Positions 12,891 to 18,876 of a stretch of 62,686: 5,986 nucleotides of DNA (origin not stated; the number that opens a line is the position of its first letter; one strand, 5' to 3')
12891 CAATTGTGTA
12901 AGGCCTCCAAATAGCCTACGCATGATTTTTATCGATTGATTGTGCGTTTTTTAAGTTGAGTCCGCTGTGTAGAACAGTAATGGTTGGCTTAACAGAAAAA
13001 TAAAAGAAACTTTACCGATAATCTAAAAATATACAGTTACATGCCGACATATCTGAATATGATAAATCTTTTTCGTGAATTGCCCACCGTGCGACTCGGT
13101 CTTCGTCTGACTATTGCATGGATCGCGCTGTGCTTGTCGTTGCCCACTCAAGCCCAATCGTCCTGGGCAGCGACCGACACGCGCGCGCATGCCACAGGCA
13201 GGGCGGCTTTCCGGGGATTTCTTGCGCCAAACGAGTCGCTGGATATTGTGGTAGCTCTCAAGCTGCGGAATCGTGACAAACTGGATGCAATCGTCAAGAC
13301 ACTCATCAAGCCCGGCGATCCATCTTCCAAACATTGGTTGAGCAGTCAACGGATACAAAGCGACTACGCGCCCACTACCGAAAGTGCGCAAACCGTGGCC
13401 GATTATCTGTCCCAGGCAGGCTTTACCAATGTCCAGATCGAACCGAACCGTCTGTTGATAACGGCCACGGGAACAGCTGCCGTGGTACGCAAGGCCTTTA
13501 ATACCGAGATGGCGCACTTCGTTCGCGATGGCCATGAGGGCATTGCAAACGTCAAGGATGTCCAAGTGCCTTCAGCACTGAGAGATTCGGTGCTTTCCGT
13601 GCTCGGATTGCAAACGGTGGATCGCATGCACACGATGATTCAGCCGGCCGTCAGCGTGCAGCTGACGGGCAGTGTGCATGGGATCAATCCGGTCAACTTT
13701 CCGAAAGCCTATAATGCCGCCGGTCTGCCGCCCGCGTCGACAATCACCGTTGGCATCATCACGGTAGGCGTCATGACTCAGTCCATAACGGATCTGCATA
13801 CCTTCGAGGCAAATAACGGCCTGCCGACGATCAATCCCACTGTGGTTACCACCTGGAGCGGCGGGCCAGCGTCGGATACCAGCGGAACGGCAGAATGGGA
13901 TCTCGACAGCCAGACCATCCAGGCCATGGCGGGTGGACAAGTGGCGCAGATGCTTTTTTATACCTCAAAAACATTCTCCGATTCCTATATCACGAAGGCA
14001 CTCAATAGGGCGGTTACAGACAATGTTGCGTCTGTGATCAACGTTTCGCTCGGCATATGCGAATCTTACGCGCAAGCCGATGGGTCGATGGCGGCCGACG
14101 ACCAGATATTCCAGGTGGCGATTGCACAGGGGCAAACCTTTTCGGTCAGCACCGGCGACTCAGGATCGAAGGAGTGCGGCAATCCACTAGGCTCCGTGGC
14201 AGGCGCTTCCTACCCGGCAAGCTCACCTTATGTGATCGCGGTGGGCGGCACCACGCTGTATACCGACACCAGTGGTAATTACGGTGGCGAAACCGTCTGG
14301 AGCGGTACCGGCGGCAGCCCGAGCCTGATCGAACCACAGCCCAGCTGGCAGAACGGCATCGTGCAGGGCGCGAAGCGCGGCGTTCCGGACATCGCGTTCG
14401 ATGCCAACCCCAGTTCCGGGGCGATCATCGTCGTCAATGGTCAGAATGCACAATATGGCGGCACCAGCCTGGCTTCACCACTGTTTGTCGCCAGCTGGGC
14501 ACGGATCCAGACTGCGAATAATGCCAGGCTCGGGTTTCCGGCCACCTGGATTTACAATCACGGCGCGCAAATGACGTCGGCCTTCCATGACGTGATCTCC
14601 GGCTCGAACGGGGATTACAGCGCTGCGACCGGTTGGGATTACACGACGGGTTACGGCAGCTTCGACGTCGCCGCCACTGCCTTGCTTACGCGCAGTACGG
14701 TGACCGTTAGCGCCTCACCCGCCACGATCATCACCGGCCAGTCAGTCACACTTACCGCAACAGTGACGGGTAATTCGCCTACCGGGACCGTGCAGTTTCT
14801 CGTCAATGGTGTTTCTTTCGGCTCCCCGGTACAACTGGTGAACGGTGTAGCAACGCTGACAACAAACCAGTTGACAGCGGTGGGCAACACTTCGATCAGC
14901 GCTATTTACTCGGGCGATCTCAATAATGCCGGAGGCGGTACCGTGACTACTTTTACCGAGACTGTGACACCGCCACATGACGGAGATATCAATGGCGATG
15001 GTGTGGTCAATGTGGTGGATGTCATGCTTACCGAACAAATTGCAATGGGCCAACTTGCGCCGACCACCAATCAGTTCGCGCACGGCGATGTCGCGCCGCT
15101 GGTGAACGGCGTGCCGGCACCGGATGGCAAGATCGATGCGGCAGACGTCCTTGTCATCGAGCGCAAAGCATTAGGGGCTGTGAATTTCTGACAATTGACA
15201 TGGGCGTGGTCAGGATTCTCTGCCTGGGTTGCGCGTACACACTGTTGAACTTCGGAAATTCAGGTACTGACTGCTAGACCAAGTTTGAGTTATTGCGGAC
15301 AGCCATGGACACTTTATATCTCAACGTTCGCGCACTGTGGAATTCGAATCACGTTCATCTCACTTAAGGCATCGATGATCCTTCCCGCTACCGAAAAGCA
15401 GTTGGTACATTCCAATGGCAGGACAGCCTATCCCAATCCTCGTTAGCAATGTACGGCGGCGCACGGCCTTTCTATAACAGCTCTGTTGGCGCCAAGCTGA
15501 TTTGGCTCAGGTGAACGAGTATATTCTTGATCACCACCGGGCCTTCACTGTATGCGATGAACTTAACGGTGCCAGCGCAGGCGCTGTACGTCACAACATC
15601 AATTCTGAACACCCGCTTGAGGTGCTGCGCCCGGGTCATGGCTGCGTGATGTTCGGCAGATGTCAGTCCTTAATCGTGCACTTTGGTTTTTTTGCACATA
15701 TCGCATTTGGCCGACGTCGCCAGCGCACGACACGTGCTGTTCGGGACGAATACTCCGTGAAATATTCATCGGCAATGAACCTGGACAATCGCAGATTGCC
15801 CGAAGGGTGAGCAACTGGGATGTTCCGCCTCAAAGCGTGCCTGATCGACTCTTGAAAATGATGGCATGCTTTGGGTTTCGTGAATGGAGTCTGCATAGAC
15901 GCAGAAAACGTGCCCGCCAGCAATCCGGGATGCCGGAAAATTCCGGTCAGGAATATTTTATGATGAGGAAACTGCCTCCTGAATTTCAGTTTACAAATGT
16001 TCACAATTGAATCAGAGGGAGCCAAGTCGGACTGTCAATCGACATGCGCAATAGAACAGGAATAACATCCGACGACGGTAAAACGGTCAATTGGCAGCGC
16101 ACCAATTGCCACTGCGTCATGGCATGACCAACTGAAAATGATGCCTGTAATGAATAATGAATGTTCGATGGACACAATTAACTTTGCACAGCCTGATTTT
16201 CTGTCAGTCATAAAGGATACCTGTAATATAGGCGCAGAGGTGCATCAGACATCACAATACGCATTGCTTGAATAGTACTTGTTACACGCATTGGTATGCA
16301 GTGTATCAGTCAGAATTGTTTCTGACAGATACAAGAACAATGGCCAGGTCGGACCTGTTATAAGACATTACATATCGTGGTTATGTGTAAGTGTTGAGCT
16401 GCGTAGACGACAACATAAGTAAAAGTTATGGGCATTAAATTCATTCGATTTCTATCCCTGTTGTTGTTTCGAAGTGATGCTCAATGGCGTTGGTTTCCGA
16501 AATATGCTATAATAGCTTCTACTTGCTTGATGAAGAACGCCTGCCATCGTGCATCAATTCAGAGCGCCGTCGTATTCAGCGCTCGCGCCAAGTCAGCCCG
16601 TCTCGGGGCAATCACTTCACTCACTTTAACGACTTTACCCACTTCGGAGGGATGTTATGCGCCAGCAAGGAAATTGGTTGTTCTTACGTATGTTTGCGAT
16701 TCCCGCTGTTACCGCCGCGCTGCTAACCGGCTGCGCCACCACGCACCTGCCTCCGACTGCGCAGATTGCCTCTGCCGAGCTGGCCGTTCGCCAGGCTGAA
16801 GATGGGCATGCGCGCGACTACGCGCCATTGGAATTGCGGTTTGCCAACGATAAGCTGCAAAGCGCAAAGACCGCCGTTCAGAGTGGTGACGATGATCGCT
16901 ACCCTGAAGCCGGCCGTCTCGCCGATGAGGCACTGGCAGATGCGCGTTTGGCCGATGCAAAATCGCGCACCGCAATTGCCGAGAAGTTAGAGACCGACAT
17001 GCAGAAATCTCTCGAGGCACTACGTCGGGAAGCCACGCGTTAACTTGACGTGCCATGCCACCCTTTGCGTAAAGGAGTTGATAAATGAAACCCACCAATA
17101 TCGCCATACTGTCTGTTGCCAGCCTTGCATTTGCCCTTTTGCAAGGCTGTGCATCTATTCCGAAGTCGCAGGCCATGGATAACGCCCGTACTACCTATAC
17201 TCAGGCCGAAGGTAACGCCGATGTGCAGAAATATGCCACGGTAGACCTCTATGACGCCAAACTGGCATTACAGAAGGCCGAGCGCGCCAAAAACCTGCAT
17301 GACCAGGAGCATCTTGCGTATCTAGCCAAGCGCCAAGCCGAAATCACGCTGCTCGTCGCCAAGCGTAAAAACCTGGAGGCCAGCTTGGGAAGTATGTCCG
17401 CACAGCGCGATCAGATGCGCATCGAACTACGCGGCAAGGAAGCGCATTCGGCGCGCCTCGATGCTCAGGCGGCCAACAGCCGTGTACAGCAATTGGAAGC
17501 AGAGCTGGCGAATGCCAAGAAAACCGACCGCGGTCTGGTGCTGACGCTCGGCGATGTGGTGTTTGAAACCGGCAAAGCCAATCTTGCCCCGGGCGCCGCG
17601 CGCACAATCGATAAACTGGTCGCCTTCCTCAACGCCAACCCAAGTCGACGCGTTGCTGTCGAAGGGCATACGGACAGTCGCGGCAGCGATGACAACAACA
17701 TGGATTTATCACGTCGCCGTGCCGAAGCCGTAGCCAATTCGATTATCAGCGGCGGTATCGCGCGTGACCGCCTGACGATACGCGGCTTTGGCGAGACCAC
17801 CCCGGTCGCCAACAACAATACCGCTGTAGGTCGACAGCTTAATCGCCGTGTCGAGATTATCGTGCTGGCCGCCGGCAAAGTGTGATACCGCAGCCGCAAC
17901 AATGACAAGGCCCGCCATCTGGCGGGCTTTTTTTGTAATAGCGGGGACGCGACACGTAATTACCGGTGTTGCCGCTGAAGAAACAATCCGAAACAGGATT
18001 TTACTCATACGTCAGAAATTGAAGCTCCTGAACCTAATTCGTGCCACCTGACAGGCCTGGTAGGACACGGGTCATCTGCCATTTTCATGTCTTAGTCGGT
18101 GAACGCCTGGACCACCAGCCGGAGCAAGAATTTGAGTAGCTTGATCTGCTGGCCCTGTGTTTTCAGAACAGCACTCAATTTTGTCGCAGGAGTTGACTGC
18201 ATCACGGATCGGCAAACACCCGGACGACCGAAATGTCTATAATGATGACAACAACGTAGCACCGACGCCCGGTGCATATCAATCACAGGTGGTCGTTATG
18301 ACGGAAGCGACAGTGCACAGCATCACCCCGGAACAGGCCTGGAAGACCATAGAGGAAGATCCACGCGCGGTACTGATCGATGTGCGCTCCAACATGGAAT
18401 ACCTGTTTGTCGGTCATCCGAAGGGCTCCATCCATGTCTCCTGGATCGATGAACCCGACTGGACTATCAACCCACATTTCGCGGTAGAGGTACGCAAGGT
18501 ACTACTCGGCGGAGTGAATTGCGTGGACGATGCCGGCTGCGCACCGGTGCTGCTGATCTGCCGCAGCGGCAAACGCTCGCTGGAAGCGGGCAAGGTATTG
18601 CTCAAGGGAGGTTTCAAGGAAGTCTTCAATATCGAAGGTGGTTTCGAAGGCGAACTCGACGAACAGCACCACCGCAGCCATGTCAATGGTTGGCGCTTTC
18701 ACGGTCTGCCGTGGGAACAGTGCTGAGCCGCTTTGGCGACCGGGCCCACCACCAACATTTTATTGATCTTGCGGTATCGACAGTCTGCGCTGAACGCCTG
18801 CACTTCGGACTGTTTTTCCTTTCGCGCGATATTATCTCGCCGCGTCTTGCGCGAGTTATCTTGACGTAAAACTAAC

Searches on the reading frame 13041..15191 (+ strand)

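Call 94: search_protein_families(library=pfam, proteins=[window:13041-15191:+], max_evalue=0.001)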
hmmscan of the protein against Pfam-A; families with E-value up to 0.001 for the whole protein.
window:13041-15191:+ (716 aa): 3 families
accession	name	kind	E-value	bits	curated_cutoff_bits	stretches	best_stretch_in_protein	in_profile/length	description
PF09286.16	Pro-kuma_activ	-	2e-28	99.9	23.5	1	56-192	4-142/143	Pro-kumamolisin, activation domain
PF16640.11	Big_3_5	-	1.4e-14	54.9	35.5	1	556-642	1-87/88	Bacterial Ig-like domain (group 3)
PF00404.24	Dockerin_1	-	4.3e-05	24.1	22.9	1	648-708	2-54/57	Dockerin type I domain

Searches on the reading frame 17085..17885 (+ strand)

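Call 94: search_protein_families(library=pfam, proteins=[window:17085-17885:+], max_evalue=0.001)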
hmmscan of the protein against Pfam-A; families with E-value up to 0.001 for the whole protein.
window:17085-17885:+ (266 aa): 2 families
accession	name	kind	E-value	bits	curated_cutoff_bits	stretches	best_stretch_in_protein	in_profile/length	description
PF00691.25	OmpA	-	5.6e-23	81.6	27.2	1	160-254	2-98/98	OmpA family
PF14346.11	DUF4398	-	3.8e-12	47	27.9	1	30-100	2-74/78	Domain of unknown function (DUF4398)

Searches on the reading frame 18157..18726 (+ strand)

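Call 94: search_protein_families(library=pfam, proteins=[window:18157-18726:+], max_evalue=0.001)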
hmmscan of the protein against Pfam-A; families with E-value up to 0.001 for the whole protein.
window:18157-18726:+ (189 aa): 1 family
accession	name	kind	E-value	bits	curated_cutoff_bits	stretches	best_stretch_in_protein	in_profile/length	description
PF00581.25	Rhodanese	-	3.3e-14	53.6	22.2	1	57-165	1-98/102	Rhodanese-like domain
